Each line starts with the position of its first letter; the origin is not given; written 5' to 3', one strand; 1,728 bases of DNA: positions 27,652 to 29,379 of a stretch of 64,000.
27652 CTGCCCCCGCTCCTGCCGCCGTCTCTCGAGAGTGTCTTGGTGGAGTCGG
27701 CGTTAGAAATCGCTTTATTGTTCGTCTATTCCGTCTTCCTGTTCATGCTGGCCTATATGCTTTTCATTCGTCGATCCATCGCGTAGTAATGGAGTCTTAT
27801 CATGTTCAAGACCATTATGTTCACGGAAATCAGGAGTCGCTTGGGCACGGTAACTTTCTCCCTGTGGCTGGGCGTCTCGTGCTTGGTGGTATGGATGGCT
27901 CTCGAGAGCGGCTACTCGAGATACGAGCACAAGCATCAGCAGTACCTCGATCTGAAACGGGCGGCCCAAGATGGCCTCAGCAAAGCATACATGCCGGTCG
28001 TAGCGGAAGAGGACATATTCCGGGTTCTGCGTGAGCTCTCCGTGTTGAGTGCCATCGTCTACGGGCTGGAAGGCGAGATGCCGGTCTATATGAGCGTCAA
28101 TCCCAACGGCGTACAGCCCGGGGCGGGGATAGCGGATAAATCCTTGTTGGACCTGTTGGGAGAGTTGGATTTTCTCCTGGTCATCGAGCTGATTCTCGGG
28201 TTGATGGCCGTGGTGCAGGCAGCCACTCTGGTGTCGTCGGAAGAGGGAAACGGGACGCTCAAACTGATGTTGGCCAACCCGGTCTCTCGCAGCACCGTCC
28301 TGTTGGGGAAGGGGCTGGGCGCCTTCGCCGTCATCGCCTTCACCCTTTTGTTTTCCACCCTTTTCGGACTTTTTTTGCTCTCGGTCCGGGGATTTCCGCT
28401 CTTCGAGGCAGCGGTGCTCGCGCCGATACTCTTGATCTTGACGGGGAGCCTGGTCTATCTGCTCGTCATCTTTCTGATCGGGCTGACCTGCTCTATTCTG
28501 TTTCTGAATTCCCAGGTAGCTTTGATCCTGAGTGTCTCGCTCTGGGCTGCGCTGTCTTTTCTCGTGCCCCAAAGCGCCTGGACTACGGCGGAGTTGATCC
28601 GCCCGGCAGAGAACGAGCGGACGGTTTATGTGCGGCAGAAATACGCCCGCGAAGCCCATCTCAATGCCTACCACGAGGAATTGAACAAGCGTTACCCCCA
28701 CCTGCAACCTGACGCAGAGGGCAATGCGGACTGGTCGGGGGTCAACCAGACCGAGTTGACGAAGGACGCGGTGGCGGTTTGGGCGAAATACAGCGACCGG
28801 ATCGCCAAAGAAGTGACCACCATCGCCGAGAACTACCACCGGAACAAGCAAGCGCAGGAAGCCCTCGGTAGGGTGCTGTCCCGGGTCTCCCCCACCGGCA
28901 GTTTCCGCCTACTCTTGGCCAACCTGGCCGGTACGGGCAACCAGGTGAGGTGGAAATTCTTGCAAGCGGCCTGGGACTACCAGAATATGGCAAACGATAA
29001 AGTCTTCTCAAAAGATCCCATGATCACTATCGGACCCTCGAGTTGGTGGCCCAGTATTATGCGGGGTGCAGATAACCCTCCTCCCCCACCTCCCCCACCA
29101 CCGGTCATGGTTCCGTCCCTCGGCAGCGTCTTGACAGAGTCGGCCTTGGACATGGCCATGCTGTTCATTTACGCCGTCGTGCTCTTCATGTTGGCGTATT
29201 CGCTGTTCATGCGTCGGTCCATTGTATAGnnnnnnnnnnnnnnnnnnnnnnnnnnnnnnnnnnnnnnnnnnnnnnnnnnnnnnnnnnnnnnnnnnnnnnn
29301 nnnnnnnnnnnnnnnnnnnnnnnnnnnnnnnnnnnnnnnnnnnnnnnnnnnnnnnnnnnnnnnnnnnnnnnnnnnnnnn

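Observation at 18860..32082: Lower-GC 13-kb operon: Cys-rich peptide, rSAM/SPASM maturase, S8 and S41 proteases, ACP-like protein and five ABC components (candidate uncharacterised RiPP system)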

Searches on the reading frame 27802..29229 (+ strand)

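Call 7: search_protein_families(library=ncbifam, proteins=[window:27802-29229:+], max_evalue=0.01)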
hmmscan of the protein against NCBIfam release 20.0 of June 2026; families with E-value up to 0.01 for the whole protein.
window:27802-29229:+ (475 aa): 2 families
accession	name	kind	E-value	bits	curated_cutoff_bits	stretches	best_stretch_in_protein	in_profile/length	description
TIGR03518.1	ABC_perm_GldF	equivalog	7.6e-06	26.1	288.5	1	140-247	67-174/240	gliding motility-associated ABC transporter permease subunit GldF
NF038293.1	permease_SagH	equivalog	3.5e-05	22.8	450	1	134-254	190-302/370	SagH family ABC transporter permease subunit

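Call 8: search_protein_families(library=pfam, proteins=[window:27802-29229:+], max_evalue=0.01)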
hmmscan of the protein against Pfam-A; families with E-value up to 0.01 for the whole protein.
window:27802-29229:+ (475 aa): 5 families
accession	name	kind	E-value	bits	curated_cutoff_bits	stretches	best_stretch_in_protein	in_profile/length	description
PF12679.13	ABC2_membrane_2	-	1.4e-28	100.4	27.2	1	27-473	22-282/283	ABC-2 family transporter protein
PF12730.13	ABC2_membrane_4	-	1.4e-07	32.1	27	1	128-245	56-173/179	ABC-2 family transporter protein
PF12040.14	DUF3526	-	3.9e-07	31.3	25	1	282-396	14-115/144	Domain of unknown function (DUF3526)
PF12698.13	ABC2_membrane_3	-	2.4e-06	27.3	31.6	1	123-258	162-293/347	ABC-2 family transporter protein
PF13346.12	ABC2_membrane_5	-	0.0044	17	25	1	132-226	43-136/205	ABC-2 family transporter protein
